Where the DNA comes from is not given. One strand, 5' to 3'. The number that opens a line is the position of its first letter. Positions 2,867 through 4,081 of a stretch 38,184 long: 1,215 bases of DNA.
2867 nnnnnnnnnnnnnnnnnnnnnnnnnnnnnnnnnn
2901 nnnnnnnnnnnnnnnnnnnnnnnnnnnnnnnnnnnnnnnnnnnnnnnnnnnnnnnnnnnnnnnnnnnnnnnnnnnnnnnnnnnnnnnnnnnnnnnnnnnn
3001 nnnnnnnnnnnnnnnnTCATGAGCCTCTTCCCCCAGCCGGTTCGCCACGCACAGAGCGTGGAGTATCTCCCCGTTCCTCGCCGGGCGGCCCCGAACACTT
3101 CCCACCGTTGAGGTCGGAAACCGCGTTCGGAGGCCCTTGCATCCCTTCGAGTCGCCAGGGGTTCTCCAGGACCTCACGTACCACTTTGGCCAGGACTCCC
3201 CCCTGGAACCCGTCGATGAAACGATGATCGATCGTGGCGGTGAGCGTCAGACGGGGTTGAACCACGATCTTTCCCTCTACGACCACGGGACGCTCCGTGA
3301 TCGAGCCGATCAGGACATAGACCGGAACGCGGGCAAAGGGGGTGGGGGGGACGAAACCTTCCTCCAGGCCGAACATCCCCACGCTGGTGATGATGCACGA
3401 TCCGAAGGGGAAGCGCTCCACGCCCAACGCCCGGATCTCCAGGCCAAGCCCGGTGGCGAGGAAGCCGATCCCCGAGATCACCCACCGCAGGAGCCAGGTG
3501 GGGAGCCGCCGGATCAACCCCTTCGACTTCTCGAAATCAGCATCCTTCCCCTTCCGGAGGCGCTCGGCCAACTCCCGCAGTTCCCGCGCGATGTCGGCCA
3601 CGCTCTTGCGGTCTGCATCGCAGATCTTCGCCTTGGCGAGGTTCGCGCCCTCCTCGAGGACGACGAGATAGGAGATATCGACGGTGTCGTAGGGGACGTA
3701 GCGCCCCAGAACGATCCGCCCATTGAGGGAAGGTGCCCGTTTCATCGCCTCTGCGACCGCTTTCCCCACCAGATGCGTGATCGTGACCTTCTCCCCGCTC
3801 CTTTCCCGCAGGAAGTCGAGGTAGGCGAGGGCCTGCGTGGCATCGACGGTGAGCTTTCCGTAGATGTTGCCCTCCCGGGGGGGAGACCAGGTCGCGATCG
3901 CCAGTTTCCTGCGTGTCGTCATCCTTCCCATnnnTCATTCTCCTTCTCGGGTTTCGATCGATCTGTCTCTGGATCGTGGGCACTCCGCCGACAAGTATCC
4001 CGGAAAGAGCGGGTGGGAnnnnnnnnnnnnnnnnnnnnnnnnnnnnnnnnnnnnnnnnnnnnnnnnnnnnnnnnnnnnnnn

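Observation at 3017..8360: FAAL - MMPL/RND exporter - stand-alone E2-type acyltransferase operon: a lipid assembly and export module without PKS or ACP in view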

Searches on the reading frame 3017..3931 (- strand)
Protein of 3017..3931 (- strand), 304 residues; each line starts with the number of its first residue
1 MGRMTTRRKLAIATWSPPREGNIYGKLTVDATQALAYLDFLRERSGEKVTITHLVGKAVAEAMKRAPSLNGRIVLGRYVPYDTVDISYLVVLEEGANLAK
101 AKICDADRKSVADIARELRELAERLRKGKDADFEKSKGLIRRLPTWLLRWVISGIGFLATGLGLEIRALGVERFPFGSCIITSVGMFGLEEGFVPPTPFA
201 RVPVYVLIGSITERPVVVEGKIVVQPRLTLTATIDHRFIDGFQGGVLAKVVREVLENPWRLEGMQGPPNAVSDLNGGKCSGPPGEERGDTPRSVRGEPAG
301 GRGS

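Call 3: search_protein_families(library=pfam, proteins=[window:3017-3931:-], max_evalue=0.01)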
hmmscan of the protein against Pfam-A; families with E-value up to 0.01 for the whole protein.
window:3017-3931:- (304 aa): 1 family
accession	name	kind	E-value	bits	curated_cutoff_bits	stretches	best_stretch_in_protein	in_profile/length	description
PF00198.28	2-oxoacid_dh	-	4.5e-28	98.7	23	2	28-129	35-139/232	2-oxoacid dehydrogenases acyltransferase (catalytic domain)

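Call 7: search_protein_families(library=ncbifam, proteins=[window:3017-3931:-], max_evalue=1)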
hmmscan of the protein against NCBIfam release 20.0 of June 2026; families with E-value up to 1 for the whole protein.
window:3017-3931:- (304 aa): 9 families
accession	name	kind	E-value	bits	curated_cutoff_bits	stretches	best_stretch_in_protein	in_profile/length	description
TIGR01347.1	sucB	equivalog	3.8e-18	65.9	378.65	2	169-261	310-400/404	dihydrolipoyllysine-residue succinyltransferase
TIGR01349.1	PDHac_trf_mito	equivalog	9.5e-17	61.2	445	2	46-134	260-346/437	pyruvate dehydrogenase complex dihydrolipoamide acetyltransferase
NF011416.0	PRK14843.1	equivalog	3.6e-16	59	429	2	180-259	266-343/347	dihydrolipoamide acetyltransferase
NF004309.0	PRK05704.1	equivalog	1.3e-15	57.7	449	2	177-261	322-404/408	2-oxoglutarate dehydrogenase complex dihydrolipoyllysine-residue succinyltransferase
NF008814.0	PRK11854.1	equivalog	4.3e-11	42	722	2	43-129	458-544/637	pyruvate dehydrogenase complex dihydrolipoyllysine-residue acetyltransferase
NF008815.0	PRK11857.1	equivalog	6.6e-10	38.9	378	2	208-258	252-302/308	dihydrolipoamide acetyltransferase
TIGR01348.1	PDHac_trf_long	equivalog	1.2e-09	37.3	552.1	2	43-129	408-494/587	dihydrolipoyllysine-residue acetyltransferase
TIGR02927.1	SucB_Actino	equivalog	1.4e-07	30.7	423.45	2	38-129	388-478/579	2-oxoglutarate dehydrogenase, E2 component, dihydrolipoamide succinyltransferase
NF008907.0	PRK12270.1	equivalog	9.5e-06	23.6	878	2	39-71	173-205/1241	multifunctional oxoglutarate decarboxylase/oxoglutarate dehydrogenase thiamine pyrophosphate-binding subunit/dihydrolipoyllysine-residue suc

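Call 16: find_homologous_proteins(query=window:3017-3931:-, max_evalue=0.001)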
Query window:3017-3931:- (304 aa): 1219 proteins with E <= 0.001 among 7708 candidates; the best 120 are listed.
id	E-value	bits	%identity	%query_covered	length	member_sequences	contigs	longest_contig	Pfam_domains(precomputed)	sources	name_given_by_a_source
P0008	1.3e-189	647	95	100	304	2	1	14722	PF00198.29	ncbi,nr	ncbi:MAG: 2-oxo acid dehydrogenase [Deltaproteobacteria bacterium]|nr:MAG: 2-oxo acid dehydrogenase 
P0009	7.6e-129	448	65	98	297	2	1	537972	PF00198.29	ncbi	-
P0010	1.9e-128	446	70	90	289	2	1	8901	PF00198.29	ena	-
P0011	6.3e-128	445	66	95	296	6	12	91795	PF00198.29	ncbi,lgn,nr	ncbi:2-oxo acid dehydrogenase subunit E2 [Myxococcota bacterium]|nr:2-oxo acid dehydrogenase subunit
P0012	5.8e-127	441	72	88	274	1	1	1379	PF00198.29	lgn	-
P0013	8.9e-127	441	70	88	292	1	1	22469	PF00198.29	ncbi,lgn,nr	ncbi:MAG: 2-oxo acid dehydrogenase subunit E2 [Myxococcales bacterium]|nr:2-oxo acid dehydrogenase s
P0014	2.4e-126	439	70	88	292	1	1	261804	PF00198.29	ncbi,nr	ncbi:MAG: 2-oxo acid dehydrogenase subunit E2 [Myxococcales bacterium]|nr:2-oxo acid dehydrogenase s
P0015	2.6e-126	439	72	88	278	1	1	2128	PF00198.29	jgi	jgi:pyruvate/2-oxoglutarate dehydrogenase complex dihydrolipoamide acyltransferase (E2) component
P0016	4.8e-126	438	72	88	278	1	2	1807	PF00198.29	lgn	-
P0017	6.5e-125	435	73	87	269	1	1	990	PF00198.29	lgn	-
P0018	1.3e-124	434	72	86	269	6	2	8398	PF00198.29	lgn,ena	-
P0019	2.6e-124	433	70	89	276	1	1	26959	PF00198.29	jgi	jgi:pyruvate dehydrogenase E2 component (dihydrolipoamide acetyltransferase)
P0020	4.3e-124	432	68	90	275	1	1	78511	PF00198.29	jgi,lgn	jgi:pyruvate dehydrogenase E2 component (dihydrolipoamide acetyltransferase)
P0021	5.3e-124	432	69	88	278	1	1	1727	PF00198.29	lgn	-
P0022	1.2e-123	430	70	88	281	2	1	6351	PF00198.29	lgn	-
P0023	1.4e-123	430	69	89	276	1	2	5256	PF00198.29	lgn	-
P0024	1.5e-123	430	68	90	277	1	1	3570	PF00198.29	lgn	-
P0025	1.8e-123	430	65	98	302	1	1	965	PF00198.29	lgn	-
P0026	5.2e-123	428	68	91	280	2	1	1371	PF00198.29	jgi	jgi:pyruvate dehydrogenase E2 component (dihydrolipoamide acetyltransferase)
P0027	7.1e-123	428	69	90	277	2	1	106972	PF00198.29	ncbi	-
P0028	7.2e-123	428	68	89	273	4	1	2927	PF00198.29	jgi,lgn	-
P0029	7.3e-123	428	70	90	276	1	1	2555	PF00198.29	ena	-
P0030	2.1e-122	426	73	87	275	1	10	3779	PF00198.29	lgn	-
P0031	3.1e-122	426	69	89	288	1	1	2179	PF00198.29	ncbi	-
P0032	3.6e-122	426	70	88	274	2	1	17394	PF00198.29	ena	-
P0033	4.2e-122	425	70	89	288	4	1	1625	PF00198.29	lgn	-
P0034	9.1e-122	424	68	90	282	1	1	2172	PF00198.29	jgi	jgi:pyruvate dehydrogenase E2 component (dihydrolipoamide acetyltransferase)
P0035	1.5e-121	424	69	90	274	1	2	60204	PF00198.29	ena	-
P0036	1.8e-121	423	69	88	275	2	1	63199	PF00198.29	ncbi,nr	ncbi:MAG: 2-oxo acid dehydrogenase subunit E2 [Polyangiaceae bacterium]|nr:2-oxo acid dehydrogenase 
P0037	2.2e-121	423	69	87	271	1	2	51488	PF00198.29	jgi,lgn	jgi:pyruvate dehydrogenase E2 component (dihydrolipoamide acetyltransferase)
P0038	2.9e-121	423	69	88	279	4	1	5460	PF00198.29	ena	-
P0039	3.0e-121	423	68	89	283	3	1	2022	PF00198.29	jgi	jgi:pyruvate dehydrogenase E2 component (dihydrolipoamide acetyltransferase)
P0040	3.7e-121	422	71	87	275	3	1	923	PF00198.29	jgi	jgi:pyruvate dehydrogenase E2 component (dihydrolipoamide acetyltransferase)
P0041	6.3e-121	422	69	89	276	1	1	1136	PF00198.29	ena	-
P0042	9.3e-121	421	64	96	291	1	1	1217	PF00198.29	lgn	-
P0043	1.2e-120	421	68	94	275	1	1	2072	PF00198.29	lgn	-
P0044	1.5e-120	420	69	88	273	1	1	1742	PF00198.29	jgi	jgi:pyruvate/2-oxoglutarate dehydrogenase complex dihydrolipoamide acyltransferase (E2) component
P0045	1.6e-120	420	68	88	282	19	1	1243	PF00198.29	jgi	jgi:pyruvate/2-oxoglutarate dehydrogenase complex dihydrolipoamide acyltransferase (E2) component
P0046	2.6e-120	420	69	86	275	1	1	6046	PF00198.29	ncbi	-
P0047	2.7e-120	419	65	92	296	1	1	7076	PF00198.29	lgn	-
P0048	4.4e-120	419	69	87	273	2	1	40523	PF00198.29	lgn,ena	-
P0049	4.5e-120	419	67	88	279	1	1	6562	PF00198.29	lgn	-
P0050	7.8e-120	418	70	87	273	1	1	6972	PF00198.29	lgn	-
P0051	1.1e-119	417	65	91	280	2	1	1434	PF00198.29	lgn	-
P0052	1.9e-119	417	69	86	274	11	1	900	PF00198.29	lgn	-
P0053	2.1e-119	416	70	89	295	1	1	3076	PF00198.29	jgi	jgi:pyruvate/2-oxoglutarate dehydrogenase complex dihydrolipoamide acyltransferase (E2) component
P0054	2.5e-119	416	69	90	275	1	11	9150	PF00198.29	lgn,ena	-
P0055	3.7e-119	416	71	87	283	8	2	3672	PF00198.29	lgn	-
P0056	4.6e-119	415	65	93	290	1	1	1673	PF00198.29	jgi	jgi:pyruvate dehydrogenase E2 component (dihydrolipoamide acetyltransferase)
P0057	4.7e-119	415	68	86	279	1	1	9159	PF00198.29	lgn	-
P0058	4.9e-119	415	70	86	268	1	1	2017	PF00198.29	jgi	jgi:pyruvate dehydrogenase E2 component (dihydrolipoamide acetyltransferase)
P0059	5.0e-119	415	66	89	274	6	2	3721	PF00198.29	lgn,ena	-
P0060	5.9e-119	415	68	90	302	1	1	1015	PF00198.29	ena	-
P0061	8.2e-119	415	67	88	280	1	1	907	PF00198.29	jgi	-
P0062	9.5e-119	414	72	87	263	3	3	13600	PF00198.29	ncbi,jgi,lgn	ncbi:MAG: hypothetical protein RIT45_3978 [Pseudomonadota bacterium]|jgi:pyruvate dehydrogenase E2 c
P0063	9.6e-119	414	68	95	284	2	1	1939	PF00198.29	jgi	jgi:pyruvate dehydrogenase E2 component (dihydrolipoamide acetyltransferase)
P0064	1.7e-118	414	68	90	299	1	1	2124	PF00198.29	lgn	-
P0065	1.7e-118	414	67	88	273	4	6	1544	PF00198.29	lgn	-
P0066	1.9e-118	413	66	89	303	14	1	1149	PF00198.29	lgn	-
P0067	2.2e-118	413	68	88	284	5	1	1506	PF00198.29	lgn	-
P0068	2.7e-118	413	69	85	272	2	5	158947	PF00198.29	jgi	-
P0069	4.4e-118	412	65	94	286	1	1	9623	PF00198.29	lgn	-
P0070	6.8e-118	412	68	87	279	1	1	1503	PF00198.29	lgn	-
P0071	7.7e-118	411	68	88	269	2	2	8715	PF00198.29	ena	-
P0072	7.8e-118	411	69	86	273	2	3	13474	PF00198.29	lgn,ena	-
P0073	8.4e-118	411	69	86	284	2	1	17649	PF00198.29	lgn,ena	-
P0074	9.8e-118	411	67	88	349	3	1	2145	PF00198.29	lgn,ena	-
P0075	1.4e-117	411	70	86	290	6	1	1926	PF00198.29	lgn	-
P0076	1.4e-117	411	67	88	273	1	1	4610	PF00198.29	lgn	-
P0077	1.4e-117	411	67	88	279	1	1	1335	PF00198.29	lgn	-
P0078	1.7e-117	410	67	95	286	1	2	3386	PF00198.29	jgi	jgi:pyruvate/2-oxoglutarate dehydrogenase complex dihydrolipoamide acyltransferase (E2) component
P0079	2.3e-117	410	66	90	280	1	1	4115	PF00198.29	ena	-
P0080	2.6e-117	410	69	86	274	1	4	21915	PF00198.29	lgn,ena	-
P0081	3.5e-117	409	69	86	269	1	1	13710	PF00198.29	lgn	-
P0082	4.2e-117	409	64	88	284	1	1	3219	PF00198.29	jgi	jgi:pyruvate/2-oxoglutarate dehydrogenase complex dihydrolipoamide acyltransferase (E2) component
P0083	4.2e-117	409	69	86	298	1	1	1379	PF00198.29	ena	-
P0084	1.0e-116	408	69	86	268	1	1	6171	PF00198.29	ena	-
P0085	1.1e-116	408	65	89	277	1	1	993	PF00198.29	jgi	jgi:pyruvate dehydrogenase E2 component (dihydrolipoamide acetyltransferase)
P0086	1.4e-116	407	64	89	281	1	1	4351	PF00198.29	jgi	jgi:pyruvate/2-oxoglutarate dehydrogenase complex dihydrolipoamide acyltransferase (E2) component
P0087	1.7e-116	407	66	90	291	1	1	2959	PF00198.29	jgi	jgi:hypothetical protein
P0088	2.3e-116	407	67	88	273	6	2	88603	PF00198.29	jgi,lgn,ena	-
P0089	2.9e-116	406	66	88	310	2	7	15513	PF00198.29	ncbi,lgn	-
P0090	6.5e-116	405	65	89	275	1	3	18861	PF00198.29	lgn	-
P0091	6.9e-116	405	68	88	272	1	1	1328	PF00198.29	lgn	-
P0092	7.0e-116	405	68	88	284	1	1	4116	PF00198.29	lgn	-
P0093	9.4e-116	405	68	85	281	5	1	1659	PF00198.29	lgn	-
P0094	1.0e-115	404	64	91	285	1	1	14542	PF00198.29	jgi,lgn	jgi:pyruvate dehydrogenase E2 component (dihydrolipoamide acetyltransferase)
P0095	1.2e-115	404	65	88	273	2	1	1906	PF00198.29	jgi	jgi:pyruvate dehydrogenase E2 component (dihydrolipoamide acetyltransferase)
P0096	1.2e-115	404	68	88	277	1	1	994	PF00198.29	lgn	-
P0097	1.4e-115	404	68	86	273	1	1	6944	PF00198.29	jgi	jgi:pyruvate dehydrogenase E2 component (dihydrolipoamide acetyltransferase)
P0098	1.5e-115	404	67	88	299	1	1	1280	PF00198.29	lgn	-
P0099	1.5e-115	404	71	86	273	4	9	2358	PF00198.29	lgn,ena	-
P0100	1.5e-115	404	69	85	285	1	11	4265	PF00198.29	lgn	-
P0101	1.7e-115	404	68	87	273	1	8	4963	PF00198.29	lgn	-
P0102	1.7e-115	404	69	85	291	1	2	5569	PF00198.29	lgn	-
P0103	1.8e-115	404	69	86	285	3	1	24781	PF00198.29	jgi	-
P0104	1.9e-115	404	68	86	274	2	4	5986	PF00198.29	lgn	-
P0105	2.1e-115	403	69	85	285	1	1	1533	PF00198.29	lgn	-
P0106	2.1e-115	403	68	87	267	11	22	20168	PF00198.29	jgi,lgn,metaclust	metaclust:\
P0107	2.1e-115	403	66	88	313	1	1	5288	PF00198.29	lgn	-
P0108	2.9e-115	403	65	88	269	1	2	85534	PF00198.29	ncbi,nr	ncbi:MAG: 2-oxo acid dehydrogenase subunit E2 [Proteobacteria bacterium]|nr:2-oxo acid dehydrogenase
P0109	3.5e-115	403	63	92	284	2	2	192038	PF00198.29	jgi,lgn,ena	-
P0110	3.5e-115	403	66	89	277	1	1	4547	PF00198.29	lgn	-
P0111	3.6e-115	403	66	88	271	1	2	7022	PF00198.29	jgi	jgi:pyruvate/2-oxoglutarate dehydrogenase complex dihydrolipoamide acyltransferase (E2) component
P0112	3.7e-115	403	67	87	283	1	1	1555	PF00198.29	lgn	-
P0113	4.5e-115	402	69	85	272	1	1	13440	PF00198.29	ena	-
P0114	4.6e-115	402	70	85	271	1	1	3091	PF00198.29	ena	-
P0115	6.8e-115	402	70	87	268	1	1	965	PF00198.29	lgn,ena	-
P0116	7.9e-115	401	68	86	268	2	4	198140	PF00198.29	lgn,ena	-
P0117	9.1e-115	401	69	88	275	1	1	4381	PF00198.29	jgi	jgi:pyruvate dehydrogenase E2 component (dihydrolipoamide acetyltransferase)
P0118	1.1e-114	401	66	88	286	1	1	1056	PF00198.29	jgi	-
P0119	1.3e-114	401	66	88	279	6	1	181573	PF00198.29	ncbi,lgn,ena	-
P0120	1.4e-114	401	67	88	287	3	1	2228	PF00198.29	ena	-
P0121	1.4e-114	401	62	88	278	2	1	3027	PF00198.29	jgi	jgi:pyruvate dehydrogenase E2 component (dihydrolipoamide acetyltransferase)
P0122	1.5e-114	401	67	85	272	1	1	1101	PF00198.29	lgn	-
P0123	1.6e-114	400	67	90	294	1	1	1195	PF00198.29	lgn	-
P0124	2.5e-114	400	68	87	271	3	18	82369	PF00198.29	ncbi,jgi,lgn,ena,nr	ncbi:MAG TPA: 2-oxo acid dehydrogenase subunit E2 [Pseudomonadota bacterium]|jgi:pyruvate dehydrogen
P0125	2.6e-114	400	64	88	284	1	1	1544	PF00198.29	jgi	jgi:pyruvate/2-oxoglutarate dehydrogenase complex dihydrolipoamide acyltransferase (E2) component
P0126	3.3e-114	399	68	85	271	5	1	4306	PF00198.29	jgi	jgi:pyruvate dehydrogenase E2 component (dihydrolipoamide acetyltransferase)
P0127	3.3e-114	399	65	92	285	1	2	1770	PF00198.29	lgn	-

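Call 17: find_encoding_contigs(protein=P0008, flank=10000, max_places=2)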
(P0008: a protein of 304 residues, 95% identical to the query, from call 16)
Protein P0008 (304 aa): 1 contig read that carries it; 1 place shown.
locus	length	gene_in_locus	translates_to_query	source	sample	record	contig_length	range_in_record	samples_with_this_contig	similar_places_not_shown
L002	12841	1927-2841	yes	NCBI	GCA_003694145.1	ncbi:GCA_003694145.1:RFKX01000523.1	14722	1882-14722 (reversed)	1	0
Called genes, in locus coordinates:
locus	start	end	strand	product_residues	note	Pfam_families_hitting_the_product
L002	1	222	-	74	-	PF11617:Cu-binding_MopE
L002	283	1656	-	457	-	PF00291:PALP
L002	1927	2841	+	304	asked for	PF00198:2-oxoacid_dh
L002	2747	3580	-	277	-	PF01972:SDH_protease, PF25145:NfeD1b_N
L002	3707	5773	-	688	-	PF01636:APH (faint), PF07719:TPR_2 (faint), PF00072:Response_reg, PF00069:Pkinase, PF07714:PK_Tyr_Ser-Thr, PF03109:ABC1 (weak)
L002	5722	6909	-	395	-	-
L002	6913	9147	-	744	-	PF00512:HisKA, PF02518:HATPase_c, PF00072:Response_reg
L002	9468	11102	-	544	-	PF03130:HEAT_PBS (faint), PF00514:Arm (faint), PF02985:HEAT (faint), PF12717:Cnd1 (faint), PF13513:HEAT_EZ (faint), PF23227:HEAT_MROH2B_C (faint), PF13646:HEAT_2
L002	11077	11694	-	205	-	-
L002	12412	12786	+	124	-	PF00164:Ribosom_S12_S23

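Call 18: find_encoding_contigs(protein=P0009, flank=10000, max_places=2)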
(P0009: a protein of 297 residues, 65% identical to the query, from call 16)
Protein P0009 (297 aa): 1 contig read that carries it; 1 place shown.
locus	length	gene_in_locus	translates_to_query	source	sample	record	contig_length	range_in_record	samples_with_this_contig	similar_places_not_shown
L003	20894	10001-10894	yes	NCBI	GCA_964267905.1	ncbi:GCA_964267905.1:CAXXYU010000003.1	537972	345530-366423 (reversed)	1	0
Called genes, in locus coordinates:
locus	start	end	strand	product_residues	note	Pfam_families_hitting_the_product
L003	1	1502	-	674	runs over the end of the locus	PF17391:Urocanase_N, PF01175:Urocanase, PF17392:Urocanase_C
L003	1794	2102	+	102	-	-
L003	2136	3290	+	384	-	-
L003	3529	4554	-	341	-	PF20030:bpMoxR, PF07726:AAA_3, PF07728:AAA_5, PF17863:AAA_lid_2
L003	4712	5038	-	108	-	PF16367:RRM_7 (weak), PF00076:RRM_1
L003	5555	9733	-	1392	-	PF00905:Transpeptidase (faint)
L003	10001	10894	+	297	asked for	PF00198:2-oxoacid_dh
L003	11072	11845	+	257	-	-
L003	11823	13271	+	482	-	PF25973:BSH_CzcB (weak), PF25954:Beta-barrel_RND_2 (weak)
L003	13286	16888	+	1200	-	PF00873:ACR_tran, PF02355:SecD_SecF_C (weak)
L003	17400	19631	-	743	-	-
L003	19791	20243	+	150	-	-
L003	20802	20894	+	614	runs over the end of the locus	PF03781:FGE-sulfatase, PF25046:DUF7790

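Call 19: find_encoding_contigs(protein=P0014, flank=10000, max_places=2)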
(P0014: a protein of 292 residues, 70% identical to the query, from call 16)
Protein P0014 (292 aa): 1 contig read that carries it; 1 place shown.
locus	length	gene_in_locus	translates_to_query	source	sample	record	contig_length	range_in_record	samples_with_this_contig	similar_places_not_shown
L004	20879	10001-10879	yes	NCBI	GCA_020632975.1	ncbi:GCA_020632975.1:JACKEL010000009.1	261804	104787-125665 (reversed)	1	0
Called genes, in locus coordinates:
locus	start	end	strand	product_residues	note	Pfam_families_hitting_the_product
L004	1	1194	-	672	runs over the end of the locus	PF17391:Urocanase_N, PF01175:Urocanase, PF17392:Urocanase_C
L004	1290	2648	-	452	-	PF00481:PP2C, PF13672:PP2C_2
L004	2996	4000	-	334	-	PF20030:bpMoxR, PF07726:AAA_3, PF07728:AAA_5, PF17863:AAA_lid_2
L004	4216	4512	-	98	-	PF16367:RRM_7 (weak), PF00076:RRM_1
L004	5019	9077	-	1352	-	PF00912:Transgly, PF00905:Transpeptidase (faint)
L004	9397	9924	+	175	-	PF06175:MiaE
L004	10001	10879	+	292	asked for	PF00198:2-oxoacid_dh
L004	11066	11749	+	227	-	-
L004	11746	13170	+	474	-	PF25973:BSH_CzcB (weak), PF25954:Beta-barrel_RND_2 (weak), PF25989:YknX_C (faint)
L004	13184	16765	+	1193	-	PF00873:ACR_tran, PF03176:MMPL (weak), PF00873:ACR_tran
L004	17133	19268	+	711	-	-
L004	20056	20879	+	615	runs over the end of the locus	PF03781:FGE-sulfatase, PF25046:DUF7790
